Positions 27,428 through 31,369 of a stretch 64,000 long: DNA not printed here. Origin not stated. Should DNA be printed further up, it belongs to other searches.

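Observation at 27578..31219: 1213-aa cytoplasmic protein with NHL propellers at both ends of a long helical spacer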

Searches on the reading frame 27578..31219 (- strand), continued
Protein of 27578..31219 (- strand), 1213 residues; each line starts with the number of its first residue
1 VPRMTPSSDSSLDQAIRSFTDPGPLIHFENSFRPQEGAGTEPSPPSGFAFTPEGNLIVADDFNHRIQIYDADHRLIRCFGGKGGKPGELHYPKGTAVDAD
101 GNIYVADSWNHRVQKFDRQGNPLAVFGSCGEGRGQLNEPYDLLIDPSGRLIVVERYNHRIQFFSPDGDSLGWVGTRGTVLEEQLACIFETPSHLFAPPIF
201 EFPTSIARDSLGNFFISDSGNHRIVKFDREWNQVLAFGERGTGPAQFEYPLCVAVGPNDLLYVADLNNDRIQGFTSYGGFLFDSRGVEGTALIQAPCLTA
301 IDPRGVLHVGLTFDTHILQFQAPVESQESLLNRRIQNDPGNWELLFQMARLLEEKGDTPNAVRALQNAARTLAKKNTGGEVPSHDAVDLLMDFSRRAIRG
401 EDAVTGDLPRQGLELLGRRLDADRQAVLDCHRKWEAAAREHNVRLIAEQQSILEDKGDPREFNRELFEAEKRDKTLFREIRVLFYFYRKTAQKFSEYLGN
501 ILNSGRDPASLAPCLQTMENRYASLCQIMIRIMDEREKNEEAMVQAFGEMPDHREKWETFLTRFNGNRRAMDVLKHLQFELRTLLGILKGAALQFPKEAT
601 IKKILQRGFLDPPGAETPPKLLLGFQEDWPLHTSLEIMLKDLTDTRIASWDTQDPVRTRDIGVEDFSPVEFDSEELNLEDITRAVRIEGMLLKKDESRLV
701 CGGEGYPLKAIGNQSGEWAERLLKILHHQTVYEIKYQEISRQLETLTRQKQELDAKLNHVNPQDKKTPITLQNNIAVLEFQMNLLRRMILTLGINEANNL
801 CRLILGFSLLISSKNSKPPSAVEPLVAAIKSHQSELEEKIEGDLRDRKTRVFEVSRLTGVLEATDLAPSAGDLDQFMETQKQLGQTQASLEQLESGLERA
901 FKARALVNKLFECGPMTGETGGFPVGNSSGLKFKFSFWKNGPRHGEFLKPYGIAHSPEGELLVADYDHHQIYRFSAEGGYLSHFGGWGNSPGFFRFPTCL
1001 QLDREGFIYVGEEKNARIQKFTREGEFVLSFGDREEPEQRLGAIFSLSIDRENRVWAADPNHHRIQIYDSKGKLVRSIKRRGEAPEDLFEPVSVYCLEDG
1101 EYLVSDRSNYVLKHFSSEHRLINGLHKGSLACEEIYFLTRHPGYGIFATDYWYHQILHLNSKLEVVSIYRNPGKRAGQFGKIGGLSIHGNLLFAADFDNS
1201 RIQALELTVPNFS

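Call 58: search_protein_families(library=ncbifam, proteins=[L011:7195-8709:+, L011:8726-9772:+], max_evalue=0.01)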
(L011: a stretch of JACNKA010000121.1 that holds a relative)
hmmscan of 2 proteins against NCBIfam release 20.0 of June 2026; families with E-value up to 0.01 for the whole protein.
L011:7195-8709:+ (504 aa): 21 families
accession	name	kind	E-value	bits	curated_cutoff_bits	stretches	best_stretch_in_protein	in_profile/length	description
TIGR02026.1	BchE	equivalog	4.6e-28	98.3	481.35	1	61-397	64-386/497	magnesium-protoporphyrin IX monomethyl ester anaerobic oxidative cyclase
NF050148.1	rSAM_ApyD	equivalog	2e-27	95.9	750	1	79-397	92-392/645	RiPP biosynthesis radical SAM protein ApyD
TIGR03471.1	HpnJ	equivalog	9.8e-27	93.9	577.6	1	76-408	83-397/472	hopanoid biosynthesis associated radical SAM protein HpnJ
TIGR04385.1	B12_rSAM_cofa1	equivalog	8.6e-24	84.5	450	1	22-346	20-348/438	B12 lower ligand biosynthesis radical SAM protein BzaD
NF038361.1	rSAM_Sden_1168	equivalog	2.7e-21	75.8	575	1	63-345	143-434/560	Sden_1168 family B12-binding radical SAM P-methyltransferase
TIGR04013.1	B12_SAM_MJ_1487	hypoth_equivalog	5.3e-21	74.9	251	2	56-207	40-169/382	TIGR04013 family B12-binding domain/radical SAM domain-containing protein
TIGR04479.1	bcpD_PhpK_rSAM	subfamily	1e-19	70.3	600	1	28-345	78-392/504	PhpK family radical SAM P-methyltransferase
TIGR04367.1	HpnR_B12_rSAM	equivalog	2.5e-19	69.2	650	1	78-339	78-330/490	hopanoid C-3 methylase HpnR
TIGR04072.2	rSAM_ladder_B12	equivalog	1.6e-18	66.6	360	1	88-345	96-332/443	lipid biosynthesis B12-binding/radical SAM protein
TIGR03975.1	rSAM_ocin_1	subfamily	2.3e-17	62.8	281.85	1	60-345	128-413/606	RiPP maturation radical SAM C-methyltransferase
TIGR04014.1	B12_SAM_MJ_0865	equivalog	1.5e-16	60.3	360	1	66-355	44-327/434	methyl-coenzyme M reductase glutamine C-methyltransferase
TIGR04295.1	B12_rSAM_oligo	hypoth_equivalog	7.3e-14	51.3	400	1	94-319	105-318/422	TIGR04295 family B12-binding domain-containing radical SAM protein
TIGR04190.1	B12_SAM_Ta0216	equivalog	4.1e-13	48.8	500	1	22-232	37-268/554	TIGR04190 family B12-binding domain/radical SAM domain protein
NF040542.1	rSAM_RCCLKC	equivalog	7.9e-13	48.3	450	1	22-336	13-324/423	arsinothricin biosynthesis radical SAM protein ArsL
NF033070.1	rSAM_AprD4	equivalog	8.8e-12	44.7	500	1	140-408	147-400/456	AprD4 family radical SAM diol-dehydratase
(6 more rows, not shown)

L011:8726-9772:+ (348 aa): 0 families

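Call 78: list_cluster_members(proteins=[P0059, P0034, P0055, P0134, P0024, P0099])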
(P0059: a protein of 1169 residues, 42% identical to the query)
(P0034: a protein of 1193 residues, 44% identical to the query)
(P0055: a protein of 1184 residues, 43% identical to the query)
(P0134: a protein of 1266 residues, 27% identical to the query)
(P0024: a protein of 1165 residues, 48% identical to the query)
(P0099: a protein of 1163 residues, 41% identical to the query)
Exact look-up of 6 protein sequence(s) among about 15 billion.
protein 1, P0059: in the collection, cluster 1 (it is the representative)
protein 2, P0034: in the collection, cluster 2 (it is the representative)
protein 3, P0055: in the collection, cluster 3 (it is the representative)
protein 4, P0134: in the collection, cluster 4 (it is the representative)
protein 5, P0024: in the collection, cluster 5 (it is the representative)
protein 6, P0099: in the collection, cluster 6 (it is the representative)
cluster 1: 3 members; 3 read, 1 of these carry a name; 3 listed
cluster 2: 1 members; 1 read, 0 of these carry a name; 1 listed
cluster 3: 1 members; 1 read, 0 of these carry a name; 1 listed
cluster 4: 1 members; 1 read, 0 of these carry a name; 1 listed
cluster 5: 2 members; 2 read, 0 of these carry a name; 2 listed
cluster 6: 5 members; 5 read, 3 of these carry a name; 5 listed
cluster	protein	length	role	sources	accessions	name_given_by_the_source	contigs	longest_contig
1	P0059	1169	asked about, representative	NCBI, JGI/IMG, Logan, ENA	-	DNA-binding beta-propeller fold protein YncE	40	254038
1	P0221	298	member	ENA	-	-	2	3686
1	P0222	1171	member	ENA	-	-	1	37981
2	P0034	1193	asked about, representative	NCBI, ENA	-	-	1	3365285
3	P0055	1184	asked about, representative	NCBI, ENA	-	-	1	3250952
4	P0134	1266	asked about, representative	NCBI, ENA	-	-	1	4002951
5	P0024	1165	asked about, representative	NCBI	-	-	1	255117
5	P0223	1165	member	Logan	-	-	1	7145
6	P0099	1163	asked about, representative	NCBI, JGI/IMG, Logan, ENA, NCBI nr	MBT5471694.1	MAG: hypothetical protein HOK41_13920 [Nitrospina sp.] | DNA-binding beta-propeller fold protein YncE | hypothetical protein [Nitrospina sp.]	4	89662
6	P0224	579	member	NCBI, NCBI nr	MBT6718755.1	MAG: hypothetical protein HOB18_14125, partial [Nitrospina sp.] | hypothetical protein [Nitrospina sp.]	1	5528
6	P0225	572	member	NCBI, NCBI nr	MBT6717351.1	MAG: hypothetical protein HOB18_06920 [Nitrospina sp.] | hypothetical protein [Nitrospina sp.]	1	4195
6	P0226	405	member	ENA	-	-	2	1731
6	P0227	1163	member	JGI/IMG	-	-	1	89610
